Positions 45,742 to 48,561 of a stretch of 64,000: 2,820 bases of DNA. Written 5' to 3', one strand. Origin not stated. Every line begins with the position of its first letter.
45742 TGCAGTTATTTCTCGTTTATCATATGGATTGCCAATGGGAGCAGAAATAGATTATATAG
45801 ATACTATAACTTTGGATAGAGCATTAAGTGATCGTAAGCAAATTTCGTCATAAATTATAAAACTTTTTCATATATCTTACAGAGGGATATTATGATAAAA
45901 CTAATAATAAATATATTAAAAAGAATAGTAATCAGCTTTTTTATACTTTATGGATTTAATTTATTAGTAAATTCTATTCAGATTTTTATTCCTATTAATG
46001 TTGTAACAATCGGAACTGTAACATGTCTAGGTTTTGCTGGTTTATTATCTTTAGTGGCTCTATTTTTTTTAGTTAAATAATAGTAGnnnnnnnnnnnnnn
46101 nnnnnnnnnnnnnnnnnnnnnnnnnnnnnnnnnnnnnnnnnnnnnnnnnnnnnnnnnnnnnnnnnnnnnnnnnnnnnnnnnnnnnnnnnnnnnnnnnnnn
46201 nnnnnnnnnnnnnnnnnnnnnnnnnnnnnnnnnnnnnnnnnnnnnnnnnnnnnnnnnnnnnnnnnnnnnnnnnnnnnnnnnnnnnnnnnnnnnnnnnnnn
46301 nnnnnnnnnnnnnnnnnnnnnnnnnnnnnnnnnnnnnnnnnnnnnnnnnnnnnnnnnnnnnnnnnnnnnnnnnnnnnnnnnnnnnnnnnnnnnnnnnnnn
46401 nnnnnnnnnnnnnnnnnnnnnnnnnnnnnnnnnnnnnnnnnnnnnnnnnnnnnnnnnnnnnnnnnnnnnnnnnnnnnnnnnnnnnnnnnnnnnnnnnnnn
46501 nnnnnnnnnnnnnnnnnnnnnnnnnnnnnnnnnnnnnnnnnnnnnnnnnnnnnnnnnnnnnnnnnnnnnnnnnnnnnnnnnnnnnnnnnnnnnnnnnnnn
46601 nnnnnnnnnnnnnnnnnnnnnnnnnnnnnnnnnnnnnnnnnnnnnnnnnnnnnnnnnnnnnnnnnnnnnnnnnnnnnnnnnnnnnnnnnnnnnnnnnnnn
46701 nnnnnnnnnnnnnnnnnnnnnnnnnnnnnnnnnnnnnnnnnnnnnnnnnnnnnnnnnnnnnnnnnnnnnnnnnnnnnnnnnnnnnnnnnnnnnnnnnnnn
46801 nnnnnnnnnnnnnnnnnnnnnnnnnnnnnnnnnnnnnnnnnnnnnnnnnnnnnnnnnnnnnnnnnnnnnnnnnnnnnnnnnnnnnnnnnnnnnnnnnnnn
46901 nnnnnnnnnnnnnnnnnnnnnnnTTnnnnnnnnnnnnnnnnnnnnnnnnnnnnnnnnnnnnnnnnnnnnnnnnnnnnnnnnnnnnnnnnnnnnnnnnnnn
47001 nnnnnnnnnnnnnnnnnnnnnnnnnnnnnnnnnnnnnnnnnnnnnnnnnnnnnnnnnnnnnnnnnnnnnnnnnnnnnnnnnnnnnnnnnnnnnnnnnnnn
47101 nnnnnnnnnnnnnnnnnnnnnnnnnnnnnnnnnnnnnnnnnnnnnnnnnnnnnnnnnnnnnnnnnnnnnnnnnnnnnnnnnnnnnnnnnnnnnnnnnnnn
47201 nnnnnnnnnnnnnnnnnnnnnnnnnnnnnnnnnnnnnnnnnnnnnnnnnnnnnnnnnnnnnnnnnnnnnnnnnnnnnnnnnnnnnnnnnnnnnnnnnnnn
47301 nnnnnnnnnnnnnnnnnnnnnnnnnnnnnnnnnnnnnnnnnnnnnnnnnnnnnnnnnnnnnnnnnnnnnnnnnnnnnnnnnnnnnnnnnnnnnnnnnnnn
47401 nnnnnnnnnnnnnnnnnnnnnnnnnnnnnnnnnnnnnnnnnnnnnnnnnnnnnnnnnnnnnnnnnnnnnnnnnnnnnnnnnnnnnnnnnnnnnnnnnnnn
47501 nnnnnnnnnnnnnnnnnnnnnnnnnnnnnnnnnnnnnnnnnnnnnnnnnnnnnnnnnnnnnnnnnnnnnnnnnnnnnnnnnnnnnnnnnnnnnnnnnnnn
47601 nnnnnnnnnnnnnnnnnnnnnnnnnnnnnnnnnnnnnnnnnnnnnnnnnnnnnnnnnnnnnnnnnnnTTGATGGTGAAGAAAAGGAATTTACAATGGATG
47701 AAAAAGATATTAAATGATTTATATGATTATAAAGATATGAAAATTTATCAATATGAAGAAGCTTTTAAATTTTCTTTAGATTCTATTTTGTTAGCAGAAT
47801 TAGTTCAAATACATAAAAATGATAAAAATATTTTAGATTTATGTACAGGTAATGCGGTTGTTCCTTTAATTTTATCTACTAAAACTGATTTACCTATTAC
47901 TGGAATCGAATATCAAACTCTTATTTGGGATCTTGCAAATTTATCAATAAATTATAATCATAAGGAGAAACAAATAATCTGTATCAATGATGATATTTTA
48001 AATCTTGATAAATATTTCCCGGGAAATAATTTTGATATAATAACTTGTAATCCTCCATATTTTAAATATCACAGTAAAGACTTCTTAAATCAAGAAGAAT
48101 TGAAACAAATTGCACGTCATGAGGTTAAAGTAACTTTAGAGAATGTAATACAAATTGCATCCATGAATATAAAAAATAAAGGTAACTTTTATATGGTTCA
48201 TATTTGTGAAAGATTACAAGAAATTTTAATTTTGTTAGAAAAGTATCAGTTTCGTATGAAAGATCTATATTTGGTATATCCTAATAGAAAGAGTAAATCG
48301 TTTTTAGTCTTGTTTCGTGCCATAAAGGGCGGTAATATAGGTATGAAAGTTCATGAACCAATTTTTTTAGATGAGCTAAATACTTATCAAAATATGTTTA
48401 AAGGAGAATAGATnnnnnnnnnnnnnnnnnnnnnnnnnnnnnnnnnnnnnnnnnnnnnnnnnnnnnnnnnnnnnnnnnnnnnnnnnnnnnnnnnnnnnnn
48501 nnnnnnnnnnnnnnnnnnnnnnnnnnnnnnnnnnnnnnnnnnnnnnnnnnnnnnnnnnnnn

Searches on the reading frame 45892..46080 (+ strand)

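Call 46: search_protein_families(library=pfam, proteins=[window:45892-46080:+], max_evalue=0.01)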
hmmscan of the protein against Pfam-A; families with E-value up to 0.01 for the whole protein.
window:45892-46080:+ (62 aa): 1 family
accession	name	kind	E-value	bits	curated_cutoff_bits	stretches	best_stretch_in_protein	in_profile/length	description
PF07441.16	BofA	-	4.5e-08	33.6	26.1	1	2-58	17-73/75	SigmaK-factor processing regulatory protein BofA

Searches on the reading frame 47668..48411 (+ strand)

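Call 46: search_protein_families(library=pfam, proteins=[window:47668-48411:+], max_evalue=0.01)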
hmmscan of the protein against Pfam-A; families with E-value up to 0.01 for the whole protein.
window:47668-48411:+ (247 aa): 3 families
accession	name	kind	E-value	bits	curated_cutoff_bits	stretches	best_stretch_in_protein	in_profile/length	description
PF05175.20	MTS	-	1.7e-05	24.9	23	1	40-144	22-121/170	Methyltransferase small domain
PF02384.22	N6_Mtase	-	0.00055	19.8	20.4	1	42-152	38-157/311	N-6 DNA Methylase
PF13649.12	Methyltransf_25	-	0.0028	18.7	27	1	55-136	1-78/97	Methyltransferase domain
